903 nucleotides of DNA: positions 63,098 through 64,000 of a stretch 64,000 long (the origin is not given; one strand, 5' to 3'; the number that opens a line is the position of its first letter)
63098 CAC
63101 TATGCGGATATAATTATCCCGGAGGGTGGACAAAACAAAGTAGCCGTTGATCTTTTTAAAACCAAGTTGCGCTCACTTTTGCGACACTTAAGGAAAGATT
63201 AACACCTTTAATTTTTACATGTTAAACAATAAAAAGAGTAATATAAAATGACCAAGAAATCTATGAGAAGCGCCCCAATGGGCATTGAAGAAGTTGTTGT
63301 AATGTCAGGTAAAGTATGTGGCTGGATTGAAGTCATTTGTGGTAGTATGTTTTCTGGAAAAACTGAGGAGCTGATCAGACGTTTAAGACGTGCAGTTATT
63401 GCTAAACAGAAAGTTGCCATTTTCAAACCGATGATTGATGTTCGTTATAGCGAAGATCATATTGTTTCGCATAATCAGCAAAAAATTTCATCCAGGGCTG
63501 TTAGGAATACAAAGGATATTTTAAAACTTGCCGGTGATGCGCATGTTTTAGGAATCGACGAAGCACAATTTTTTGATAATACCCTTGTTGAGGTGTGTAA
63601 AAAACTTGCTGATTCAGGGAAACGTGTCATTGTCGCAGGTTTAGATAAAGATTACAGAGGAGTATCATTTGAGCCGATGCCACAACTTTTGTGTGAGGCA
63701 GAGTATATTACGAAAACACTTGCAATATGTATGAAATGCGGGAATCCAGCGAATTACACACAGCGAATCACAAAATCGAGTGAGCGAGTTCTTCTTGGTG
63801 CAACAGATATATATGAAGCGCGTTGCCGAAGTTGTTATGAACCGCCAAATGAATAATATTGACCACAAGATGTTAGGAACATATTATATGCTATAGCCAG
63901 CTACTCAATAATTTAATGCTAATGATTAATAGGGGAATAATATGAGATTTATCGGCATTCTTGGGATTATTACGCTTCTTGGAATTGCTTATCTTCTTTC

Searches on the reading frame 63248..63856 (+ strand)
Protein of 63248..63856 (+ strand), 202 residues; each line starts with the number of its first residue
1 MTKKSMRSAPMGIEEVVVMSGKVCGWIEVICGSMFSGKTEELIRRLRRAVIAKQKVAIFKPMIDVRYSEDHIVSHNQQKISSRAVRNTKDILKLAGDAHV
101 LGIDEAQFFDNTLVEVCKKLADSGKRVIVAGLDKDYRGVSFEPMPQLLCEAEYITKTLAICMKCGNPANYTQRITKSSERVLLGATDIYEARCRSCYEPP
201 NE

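Call 86: find_encoding_contigs(protein=window:63248-63856:+, flank=10000, max_places=1)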
Protein window:63248-63856:+ (202 aa): 4 contigs read that carry it; 1 place shown.
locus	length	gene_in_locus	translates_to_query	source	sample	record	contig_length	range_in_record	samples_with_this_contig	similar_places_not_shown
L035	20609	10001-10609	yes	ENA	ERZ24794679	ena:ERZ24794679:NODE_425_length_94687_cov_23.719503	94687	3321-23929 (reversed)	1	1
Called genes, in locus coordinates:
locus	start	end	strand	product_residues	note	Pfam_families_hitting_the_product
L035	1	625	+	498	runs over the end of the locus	PF00149:Metallophos, PF02872:5_nucleotid_C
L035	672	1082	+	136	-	-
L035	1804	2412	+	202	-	-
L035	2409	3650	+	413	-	PF00483:NTP_transferase, PF24894:Hexapep_GlmU, PF25087:GMPPB_C (faint), PF25247:LbH_GLGC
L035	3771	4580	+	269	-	-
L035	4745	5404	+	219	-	PF01135:PCMT, PF00398:RrnaAD, PF13847:Methyltransf_31 (weak)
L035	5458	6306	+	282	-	PF00990:GGDEF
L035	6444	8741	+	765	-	PF01551:Peptidase_M23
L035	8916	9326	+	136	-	PF00383:dCMP_cyt_deam_1, PF08211:dCMP_cyt_deam_2, PF14421:LmjF365940-deam (faint), PF26947:CDL (weak)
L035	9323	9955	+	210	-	PF00485:PRK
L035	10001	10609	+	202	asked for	PF00265:TK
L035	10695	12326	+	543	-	PF01773:Nucleos_tra2_N, PF07670:Gate, PF07662:Nucleos_tra2_C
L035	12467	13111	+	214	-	PF00406:ADK, PF13207:AAA_17, PF13238:AAA_18 (weak), PF13671:AAA_33 (weak), PF05191:ADK_lid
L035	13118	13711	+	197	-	PF01121:CoaE, PF13238:AAA_18 (faint)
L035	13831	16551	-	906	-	PF01326:PPDK_N, PF00391:PEP-utilizers, PF02896:PEP-utilizers_C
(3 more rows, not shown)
